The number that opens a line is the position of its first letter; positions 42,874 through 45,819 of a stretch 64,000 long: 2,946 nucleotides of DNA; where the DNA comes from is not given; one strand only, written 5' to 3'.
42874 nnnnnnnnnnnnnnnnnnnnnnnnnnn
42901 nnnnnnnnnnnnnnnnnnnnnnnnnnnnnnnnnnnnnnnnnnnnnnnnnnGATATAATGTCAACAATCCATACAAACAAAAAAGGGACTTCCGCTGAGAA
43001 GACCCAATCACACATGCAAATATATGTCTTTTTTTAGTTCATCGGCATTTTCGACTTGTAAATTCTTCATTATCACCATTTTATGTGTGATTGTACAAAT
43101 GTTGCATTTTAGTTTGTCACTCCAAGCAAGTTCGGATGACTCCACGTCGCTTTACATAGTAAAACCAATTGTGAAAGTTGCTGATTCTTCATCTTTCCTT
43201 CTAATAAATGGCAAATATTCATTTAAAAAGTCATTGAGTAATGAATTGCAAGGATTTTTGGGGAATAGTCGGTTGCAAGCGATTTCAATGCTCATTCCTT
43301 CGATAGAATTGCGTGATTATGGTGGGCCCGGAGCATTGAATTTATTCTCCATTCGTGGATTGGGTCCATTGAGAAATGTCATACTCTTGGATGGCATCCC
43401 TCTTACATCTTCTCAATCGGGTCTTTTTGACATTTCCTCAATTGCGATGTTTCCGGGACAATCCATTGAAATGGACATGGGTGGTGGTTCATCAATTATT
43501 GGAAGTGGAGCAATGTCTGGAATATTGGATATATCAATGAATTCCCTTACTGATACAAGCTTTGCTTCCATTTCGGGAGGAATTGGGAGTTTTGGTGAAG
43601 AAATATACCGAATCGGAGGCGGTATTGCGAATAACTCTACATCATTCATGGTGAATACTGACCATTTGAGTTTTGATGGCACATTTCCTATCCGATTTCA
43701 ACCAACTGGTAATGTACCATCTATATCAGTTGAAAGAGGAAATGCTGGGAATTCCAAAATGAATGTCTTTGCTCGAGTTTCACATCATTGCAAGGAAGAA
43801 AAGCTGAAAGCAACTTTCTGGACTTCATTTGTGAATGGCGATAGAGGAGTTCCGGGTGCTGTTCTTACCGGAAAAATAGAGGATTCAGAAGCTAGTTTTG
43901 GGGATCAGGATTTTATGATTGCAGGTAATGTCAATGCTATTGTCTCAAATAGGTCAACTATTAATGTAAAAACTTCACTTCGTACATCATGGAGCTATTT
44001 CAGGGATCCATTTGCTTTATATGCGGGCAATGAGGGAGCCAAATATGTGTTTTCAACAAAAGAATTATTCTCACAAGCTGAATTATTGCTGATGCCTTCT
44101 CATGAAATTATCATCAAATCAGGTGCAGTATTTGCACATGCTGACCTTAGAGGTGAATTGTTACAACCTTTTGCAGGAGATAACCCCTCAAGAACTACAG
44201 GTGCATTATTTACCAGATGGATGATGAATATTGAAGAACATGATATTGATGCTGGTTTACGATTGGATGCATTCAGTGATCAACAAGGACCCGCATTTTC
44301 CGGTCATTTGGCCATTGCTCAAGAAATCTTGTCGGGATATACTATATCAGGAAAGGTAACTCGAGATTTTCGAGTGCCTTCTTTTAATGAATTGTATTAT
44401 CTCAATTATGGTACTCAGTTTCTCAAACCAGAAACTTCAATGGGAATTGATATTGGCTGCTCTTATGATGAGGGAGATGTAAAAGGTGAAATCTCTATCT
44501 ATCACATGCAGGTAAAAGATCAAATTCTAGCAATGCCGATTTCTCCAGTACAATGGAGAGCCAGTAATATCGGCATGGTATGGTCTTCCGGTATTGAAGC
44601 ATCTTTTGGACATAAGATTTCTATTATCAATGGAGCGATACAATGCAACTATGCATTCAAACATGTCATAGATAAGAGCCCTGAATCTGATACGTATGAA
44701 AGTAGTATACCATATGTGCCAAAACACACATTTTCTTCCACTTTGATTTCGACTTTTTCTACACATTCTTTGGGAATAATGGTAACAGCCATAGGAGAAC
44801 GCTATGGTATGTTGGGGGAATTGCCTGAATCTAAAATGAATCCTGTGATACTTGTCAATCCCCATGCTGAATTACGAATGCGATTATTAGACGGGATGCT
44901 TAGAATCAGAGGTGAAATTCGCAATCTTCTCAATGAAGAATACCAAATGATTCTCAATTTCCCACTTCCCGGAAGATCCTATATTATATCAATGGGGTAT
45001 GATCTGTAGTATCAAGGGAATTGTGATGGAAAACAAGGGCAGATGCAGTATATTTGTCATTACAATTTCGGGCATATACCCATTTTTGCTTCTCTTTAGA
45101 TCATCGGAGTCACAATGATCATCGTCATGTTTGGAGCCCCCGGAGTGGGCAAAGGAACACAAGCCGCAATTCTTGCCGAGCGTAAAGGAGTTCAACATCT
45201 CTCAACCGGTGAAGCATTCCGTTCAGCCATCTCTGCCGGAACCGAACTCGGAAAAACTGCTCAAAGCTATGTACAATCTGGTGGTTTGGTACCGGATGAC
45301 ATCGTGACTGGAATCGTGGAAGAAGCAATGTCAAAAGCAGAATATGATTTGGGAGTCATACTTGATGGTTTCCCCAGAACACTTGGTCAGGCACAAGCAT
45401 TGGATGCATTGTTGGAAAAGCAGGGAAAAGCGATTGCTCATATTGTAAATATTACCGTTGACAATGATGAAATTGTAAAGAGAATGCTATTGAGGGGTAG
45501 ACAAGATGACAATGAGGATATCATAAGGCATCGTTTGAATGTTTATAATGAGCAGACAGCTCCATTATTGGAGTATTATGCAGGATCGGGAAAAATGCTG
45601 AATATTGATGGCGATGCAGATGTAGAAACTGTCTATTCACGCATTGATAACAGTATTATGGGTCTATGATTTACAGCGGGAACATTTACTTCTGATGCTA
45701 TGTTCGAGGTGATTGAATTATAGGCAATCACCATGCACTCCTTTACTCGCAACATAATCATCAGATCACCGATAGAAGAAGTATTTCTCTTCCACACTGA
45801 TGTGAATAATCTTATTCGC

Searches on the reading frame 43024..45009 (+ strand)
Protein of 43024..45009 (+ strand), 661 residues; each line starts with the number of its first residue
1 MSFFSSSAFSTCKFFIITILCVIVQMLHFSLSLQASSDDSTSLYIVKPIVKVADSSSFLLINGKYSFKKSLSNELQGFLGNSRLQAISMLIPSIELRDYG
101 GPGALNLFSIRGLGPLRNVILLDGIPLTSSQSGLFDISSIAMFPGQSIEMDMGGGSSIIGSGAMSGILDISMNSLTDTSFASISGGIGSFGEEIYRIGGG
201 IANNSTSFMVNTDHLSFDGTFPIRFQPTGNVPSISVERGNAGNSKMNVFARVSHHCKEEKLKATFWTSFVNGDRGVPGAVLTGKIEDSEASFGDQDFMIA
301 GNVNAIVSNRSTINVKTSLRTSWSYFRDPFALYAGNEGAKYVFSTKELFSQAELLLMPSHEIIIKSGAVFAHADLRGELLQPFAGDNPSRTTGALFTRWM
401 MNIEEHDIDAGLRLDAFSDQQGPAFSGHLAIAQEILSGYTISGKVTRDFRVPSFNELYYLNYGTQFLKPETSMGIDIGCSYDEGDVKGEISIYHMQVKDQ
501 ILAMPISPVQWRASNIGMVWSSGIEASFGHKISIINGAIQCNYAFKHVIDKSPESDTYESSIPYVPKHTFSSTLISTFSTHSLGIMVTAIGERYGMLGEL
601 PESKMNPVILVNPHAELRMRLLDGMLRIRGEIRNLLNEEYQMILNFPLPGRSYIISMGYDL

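Call 38: search_protein_families(library=pfam, proteins=[window:43024-45009:+], max_evalue=0.00001)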
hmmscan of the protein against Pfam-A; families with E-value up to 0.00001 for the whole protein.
window:43024-45009:+ (661 aa): 2 families
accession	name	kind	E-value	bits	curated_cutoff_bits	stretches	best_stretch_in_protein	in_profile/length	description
PF00593.30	TonB_dep_Rec_b-barrel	-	1.6e-23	84.8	27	1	376-594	159-392/436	TonB dependent receptor-like, beta-barrel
PF07715.20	Plug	-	8.3e-10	39.6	23.9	1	83-167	24-107/107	TonB-dependent Receptor Plug Domain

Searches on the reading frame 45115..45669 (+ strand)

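Call 38: search_protein_families(library=pfam, proteins=[window:45115-45669:+], max_evalue=0.00001)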
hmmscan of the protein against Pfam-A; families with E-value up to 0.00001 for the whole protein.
window:45115-45669:+ (184 aa): 4 families
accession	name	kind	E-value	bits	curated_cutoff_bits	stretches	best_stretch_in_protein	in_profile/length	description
PF00406.28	ADK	-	2.8e-48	164.3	26.8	1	6-158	2-149/151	Adenylate kinase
PF13207.12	AAA_17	-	2.3e-28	99.6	27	1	6-138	1-136/136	AAA domain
PF13671.12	AAA_33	-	3.2e-07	31.2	27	1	3-148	2-140/143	AAA domain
PF13238.12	AAA_18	-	3.8e-07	31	29.4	1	3-133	1-117/128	AAA domain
